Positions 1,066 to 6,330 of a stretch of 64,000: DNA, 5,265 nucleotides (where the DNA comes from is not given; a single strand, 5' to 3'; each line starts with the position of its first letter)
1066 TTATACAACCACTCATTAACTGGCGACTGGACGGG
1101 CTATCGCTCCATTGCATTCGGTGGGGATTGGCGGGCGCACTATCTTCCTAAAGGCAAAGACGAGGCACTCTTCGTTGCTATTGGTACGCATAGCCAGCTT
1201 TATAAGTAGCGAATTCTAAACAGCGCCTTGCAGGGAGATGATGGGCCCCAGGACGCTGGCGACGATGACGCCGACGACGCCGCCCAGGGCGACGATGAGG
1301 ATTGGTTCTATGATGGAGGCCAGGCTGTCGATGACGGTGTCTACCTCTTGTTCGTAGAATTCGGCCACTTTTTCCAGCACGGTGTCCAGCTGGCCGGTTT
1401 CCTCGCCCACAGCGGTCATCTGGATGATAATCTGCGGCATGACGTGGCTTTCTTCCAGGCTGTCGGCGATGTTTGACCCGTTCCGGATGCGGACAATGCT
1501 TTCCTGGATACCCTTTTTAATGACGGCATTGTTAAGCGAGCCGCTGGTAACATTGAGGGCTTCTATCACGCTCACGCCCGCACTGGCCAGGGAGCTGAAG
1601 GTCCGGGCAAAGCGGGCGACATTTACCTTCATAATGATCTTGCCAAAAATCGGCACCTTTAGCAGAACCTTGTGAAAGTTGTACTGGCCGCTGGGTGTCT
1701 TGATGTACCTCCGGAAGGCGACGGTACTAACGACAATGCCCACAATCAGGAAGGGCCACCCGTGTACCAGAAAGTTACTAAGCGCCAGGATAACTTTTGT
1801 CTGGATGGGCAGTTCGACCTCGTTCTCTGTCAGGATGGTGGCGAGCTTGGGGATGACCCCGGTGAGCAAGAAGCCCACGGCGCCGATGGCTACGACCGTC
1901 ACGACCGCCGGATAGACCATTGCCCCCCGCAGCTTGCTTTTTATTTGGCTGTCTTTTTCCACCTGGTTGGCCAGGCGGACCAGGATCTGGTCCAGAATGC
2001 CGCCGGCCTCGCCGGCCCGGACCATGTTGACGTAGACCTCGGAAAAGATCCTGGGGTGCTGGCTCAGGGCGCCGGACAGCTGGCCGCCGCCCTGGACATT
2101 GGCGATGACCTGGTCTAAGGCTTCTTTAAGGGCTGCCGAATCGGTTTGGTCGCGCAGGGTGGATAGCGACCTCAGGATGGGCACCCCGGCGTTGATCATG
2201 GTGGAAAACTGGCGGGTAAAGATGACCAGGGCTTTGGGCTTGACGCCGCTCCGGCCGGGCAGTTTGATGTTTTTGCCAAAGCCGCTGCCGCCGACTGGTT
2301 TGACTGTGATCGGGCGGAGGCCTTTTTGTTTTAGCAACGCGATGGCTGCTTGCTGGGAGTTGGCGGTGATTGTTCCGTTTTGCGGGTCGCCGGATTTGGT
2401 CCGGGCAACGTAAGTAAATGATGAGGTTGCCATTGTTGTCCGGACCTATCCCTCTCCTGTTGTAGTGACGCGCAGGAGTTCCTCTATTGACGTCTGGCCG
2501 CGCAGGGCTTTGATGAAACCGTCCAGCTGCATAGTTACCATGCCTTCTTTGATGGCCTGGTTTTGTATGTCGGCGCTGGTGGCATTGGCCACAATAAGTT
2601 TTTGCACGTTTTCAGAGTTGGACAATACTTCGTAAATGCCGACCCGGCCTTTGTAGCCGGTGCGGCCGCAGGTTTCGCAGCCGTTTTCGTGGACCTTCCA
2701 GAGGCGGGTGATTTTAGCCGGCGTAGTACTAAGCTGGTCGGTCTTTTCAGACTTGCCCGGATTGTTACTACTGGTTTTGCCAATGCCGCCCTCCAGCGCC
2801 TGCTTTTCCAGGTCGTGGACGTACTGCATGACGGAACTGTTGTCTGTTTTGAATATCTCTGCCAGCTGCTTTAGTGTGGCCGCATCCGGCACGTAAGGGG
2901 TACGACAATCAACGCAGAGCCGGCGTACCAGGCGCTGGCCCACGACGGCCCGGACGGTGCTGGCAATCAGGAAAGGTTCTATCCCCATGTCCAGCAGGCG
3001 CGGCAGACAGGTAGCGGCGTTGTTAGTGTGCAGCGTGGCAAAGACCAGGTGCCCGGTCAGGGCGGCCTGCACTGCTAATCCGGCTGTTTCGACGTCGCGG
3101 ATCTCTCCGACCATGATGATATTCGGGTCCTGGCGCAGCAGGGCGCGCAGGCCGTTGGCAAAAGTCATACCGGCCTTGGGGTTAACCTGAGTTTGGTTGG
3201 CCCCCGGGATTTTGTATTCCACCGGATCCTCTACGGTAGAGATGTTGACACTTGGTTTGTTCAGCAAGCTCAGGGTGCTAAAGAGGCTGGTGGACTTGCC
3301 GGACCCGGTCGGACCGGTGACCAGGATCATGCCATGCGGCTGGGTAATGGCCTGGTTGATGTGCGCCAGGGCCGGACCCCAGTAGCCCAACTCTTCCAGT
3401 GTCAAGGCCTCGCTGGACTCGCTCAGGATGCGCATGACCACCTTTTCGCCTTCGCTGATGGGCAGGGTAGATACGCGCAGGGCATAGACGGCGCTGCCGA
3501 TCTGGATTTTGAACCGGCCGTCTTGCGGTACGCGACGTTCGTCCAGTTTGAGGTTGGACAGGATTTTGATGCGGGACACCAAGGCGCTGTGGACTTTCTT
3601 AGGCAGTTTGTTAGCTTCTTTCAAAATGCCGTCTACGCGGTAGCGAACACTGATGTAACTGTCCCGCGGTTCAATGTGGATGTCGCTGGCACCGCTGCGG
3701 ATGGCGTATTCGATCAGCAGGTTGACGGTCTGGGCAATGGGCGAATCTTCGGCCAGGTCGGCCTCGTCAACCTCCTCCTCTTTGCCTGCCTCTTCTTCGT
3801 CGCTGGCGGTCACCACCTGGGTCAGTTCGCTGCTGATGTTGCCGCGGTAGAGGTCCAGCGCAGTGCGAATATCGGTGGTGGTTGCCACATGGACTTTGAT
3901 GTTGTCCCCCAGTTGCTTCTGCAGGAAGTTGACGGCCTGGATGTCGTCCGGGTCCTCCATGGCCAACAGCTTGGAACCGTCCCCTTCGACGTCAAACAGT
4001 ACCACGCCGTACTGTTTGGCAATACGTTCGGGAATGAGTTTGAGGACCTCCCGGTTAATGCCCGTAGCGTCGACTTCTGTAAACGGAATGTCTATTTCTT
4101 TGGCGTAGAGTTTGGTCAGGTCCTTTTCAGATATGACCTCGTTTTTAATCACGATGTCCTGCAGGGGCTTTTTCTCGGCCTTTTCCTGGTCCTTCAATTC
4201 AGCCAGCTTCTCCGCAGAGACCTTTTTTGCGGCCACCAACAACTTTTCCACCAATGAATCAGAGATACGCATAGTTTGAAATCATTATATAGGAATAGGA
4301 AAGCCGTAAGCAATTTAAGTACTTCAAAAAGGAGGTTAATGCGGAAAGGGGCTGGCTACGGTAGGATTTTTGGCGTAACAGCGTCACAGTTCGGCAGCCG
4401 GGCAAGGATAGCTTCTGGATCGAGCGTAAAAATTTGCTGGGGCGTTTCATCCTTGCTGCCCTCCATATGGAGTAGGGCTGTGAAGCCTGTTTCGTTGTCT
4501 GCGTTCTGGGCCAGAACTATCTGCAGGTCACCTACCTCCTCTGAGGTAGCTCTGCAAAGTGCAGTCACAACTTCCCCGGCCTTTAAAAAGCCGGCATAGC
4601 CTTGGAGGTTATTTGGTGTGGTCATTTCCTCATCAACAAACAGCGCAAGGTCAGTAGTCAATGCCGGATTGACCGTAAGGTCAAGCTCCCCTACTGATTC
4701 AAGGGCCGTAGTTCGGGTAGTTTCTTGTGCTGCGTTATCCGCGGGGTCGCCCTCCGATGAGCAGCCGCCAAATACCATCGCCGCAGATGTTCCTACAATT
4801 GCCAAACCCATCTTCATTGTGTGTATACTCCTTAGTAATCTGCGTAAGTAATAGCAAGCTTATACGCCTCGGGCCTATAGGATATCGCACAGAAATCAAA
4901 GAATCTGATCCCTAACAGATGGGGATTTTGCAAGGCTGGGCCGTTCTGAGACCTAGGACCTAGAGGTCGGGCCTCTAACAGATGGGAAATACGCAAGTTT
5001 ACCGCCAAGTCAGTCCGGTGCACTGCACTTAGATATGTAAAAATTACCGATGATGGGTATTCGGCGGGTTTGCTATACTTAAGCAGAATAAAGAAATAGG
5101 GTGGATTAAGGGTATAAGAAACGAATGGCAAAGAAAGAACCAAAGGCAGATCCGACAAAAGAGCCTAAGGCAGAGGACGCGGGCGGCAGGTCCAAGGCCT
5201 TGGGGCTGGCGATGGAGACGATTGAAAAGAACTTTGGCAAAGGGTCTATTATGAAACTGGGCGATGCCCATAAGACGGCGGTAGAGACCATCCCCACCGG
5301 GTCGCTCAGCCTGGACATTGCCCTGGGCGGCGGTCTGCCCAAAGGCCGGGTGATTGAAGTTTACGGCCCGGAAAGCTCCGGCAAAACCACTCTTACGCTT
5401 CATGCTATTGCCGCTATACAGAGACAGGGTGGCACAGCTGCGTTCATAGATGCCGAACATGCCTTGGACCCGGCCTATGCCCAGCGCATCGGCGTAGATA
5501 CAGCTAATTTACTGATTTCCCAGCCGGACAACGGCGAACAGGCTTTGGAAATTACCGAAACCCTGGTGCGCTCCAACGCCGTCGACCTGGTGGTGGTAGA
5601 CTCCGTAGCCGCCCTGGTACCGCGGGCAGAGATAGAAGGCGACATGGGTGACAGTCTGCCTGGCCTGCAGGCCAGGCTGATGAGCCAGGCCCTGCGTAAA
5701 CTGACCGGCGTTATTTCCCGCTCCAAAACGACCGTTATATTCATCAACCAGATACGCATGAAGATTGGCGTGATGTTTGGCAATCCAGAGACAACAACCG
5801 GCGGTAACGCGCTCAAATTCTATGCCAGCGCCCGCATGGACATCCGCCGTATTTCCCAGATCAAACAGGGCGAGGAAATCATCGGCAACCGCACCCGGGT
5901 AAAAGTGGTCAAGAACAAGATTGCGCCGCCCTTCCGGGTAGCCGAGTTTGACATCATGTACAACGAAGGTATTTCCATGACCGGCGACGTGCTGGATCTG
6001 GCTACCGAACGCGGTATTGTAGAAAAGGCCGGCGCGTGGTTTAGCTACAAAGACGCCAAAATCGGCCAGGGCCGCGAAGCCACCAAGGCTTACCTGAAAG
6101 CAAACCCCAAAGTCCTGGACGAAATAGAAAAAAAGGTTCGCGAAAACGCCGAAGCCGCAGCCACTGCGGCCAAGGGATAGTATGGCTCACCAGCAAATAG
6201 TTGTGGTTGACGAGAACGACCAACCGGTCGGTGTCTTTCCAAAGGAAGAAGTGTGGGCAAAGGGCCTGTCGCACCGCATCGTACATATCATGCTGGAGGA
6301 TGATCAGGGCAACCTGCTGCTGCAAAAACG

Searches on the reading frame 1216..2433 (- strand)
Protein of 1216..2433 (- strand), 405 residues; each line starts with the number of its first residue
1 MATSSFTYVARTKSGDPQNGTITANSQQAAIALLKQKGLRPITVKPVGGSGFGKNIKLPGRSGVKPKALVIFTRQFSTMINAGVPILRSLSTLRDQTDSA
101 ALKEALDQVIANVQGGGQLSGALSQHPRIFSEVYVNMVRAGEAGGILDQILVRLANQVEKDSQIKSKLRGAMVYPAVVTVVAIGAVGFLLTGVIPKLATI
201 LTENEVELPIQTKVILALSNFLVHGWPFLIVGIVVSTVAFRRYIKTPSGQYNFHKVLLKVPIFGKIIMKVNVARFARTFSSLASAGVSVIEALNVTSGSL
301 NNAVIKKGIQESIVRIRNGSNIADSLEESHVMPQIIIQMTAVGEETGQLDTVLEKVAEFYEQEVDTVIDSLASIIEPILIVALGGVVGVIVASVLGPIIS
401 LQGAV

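Call 72: search_protein_families(library=pfam, proteins=[window:1216-2433:-], max_evalue=0.001)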
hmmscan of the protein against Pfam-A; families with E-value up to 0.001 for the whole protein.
window:1216-2433:- (405 aa): 1 family
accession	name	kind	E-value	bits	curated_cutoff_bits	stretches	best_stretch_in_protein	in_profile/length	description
PF00482.28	T2SSF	-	4.2e-60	201.6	25.2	2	72-195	1-125/125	Type II secretion system (T2SS), protein F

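Call 81: find_encoding_contigs(protein=window:1216-2433:-, flank=10000, max_places=3)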
Protein window:1216-2433:- (405 aa): 3 contigs read that carry it; 2 places shown.
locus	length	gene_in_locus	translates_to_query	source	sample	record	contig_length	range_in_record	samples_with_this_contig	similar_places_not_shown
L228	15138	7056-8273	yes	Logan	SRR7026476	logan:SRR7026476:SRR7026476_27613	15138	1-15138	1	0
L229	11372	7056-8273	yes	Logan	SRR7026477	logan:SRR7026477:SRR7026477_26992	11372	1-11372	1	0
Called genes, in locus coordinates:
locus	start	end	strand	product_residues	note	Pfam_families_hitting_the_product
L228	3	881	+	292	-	?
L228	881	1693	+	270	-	PF01061:ABC2_membrane, PF12698:ABC2_membrane_3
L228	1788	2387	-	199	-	PF27462:RecX_N, PF21982:RecX_HTH1, PF02631:RecX_HTH2, PF21981:RecX_HTH3 (weak)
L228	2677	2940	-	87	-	PF02604:PhdYeFM_antitox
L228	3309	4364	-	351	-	PF00154:RecA_N, PF08423:Rad51, PF06745:ATPase (weak), PF27531:MT3502_N, PF21096:RecA_C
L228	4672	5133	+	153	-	-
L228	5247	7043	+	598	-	PF05157:MshEN, PF00437:T2SSE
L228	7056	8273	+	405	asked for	PF28597:T2SSF_N, PF00482:T2SSF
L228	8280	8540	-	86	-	PF15738:YafQ_toxin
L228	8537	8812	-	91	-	-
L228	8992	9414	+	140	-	PF07963:N_methyl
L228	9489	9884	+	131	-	PF07963:N_methyl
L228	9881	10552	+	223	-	PF07963:N_methyl (faint)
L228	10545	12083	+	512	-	-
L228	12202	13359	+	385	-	PF06723:MreB_Mbl (faint), PF11104:PilM_2, PF25216:Volactin (faint), PF14450:FtsA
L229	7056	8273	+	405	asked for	PF28597:T2SSF_N, PF00482:T2SSF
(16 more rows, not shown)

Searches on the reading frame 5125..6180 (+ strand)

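Call 72: search_protein_families(library=pfam, proteins=[window:5125-6180:+], max_evalue=0.001)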
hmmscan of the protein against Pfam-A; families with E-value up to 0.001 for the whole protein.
window:5125-6180:+ (351 aa): 9 families
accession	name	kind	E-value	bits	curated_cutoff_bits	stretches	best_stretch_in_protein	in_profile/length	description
PF00154.27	RecA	-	1.2e-140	467.8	27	1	24-284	1-262/262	recA bacterial DNA recombination protein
PF21096.2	RecA_C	-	2.5e-25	88.8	27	1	287-342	1-56/57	RecA C-terminal domain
PF08423.17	Rad51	-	2.8e-11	43.6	22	1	52-242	4-211/244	Rad51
PF06745.19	ATPase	-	2.5e-07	30.8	26.6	1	56-231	1-177/231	KaiC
PF13191.12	AAA_16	-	3.8e-05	24.7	32.6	1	74-209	24-140/167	AAA ATPase domain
PF13481.12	AAA_25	-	4.3e-05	23.6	27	0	68-114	27-84/195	AAA domain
PF01637.24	ATPase_2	-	4.9e-05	23.7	33.2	1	76-205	22-113/225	ATPase domain predominantly from Archaea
PF13479.12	AAA_24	-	0.0003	21.1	27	1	75-165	3-77/195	AAA domain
PF02283.22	CobU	-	0.00066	19.7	27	0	79-209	3-124/168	Cobinamide kinase / cobinamide phosphate guanyltransferase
